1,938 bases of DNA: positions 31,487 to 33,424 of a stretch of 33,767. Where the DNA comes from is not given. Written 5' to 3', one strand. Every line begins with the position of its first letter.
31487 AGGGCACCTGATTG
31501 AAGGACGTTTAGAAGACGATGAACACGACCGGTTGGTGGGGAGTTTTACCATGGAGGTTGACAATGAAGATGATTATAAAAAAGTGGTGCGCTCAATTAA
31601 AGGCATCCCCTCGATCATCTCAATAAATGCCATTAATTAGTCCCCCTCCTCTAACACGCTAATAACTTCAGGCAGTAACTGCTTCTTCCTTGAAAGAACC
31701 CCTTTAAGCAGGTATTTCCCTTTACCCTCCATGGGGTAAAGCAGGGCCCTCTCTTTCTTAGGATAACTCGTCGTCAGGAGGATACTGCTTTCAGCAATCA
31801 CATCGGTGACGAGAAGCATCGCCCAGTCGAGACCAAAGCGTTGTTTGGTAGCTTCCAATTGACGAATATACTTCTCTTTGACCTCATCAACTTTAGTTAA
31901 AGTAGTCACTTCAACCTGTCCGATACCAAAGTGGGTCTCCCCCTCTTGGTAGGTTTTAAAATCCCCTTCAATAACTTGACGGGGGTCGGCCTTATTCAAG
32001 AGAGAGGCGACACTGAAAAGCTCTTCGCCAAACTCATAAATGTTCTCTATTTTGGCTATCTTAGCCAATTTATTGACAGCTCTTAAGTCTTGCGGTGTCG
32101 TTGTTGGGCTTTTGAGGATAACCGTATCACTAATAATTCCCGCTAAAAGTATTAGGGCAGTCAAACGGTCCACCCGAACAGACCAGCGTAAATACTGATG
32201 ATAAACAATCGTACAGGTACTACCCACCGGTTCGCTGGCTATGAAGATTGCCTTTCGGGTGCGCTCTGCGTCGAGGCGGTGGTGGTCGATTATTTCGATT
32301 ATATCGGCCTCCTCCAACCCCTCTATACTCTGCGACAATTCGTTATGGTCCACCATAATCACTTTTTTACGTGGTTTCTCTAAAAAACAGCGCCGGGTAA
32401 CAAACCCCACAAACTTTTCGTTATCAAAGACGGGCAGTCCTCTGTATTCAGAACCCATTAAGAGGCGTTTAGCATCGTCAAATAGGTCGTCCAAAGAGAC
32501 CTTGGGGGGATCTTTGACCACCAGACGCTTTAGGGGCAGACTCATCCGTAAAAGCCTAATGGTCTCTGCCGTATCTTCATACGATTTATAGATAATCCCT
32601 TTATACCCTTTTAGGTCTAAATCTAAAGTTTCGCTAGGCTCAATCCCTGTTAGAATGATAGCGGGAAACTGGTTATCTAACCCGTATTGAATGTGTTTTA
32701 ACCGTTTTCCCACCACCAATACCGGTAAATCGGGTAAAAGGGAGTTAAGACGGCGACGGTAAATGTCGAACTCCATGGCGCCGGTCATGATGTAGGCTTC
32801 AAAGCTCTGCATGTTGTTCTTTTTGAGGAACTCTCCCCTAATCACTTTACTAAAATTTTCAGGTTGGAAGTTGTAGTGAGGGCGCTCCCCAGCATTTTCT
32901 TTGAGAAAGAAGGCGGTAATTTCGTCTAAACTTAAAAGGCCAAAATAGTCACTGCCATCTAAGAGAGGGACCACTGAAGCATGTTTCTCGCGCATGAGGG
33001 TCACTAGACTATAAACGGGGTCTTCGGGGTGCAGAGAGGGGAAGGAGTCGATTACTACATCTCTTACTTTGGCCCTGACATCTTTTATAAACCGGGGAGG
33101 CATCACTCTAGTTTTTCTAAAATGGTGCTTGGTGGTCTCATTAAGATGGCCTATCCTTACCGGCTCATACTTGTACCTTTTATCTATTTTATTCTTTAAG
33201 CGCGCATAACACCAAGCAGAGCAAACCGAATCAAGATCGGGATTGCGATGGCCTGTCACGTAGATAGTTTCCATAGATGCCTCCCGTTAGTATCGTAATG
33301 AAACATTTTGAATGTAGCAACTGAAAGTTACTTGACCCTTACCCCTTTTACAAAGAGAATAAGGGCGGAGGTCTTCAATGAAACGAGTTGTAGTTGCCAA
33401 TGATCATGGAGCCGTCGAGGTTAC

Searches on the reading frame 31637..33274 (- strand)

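Call 25: search_protein_families(library=pfam, proteins=[window:31637-33274:-], max_evalue=0.00001)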
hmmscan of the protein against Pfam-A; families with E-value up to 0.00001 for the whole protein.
window:31637-33274:- (545 aa): 3 families
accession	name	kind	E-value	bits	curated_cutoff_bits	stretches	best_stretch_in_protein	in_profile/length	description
PF02833.19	DHHA2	-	4.8e-22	79.1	27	1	417-537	1-123/126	DHHA2 domain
PF01368.27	DHH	-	1.2e-19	71.3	28.1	1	3-380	1-125/125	DHH family, N-terminal domain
PF00571.33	CBS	-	7e-13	49.1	24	1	250-299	3-53/57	CBS domain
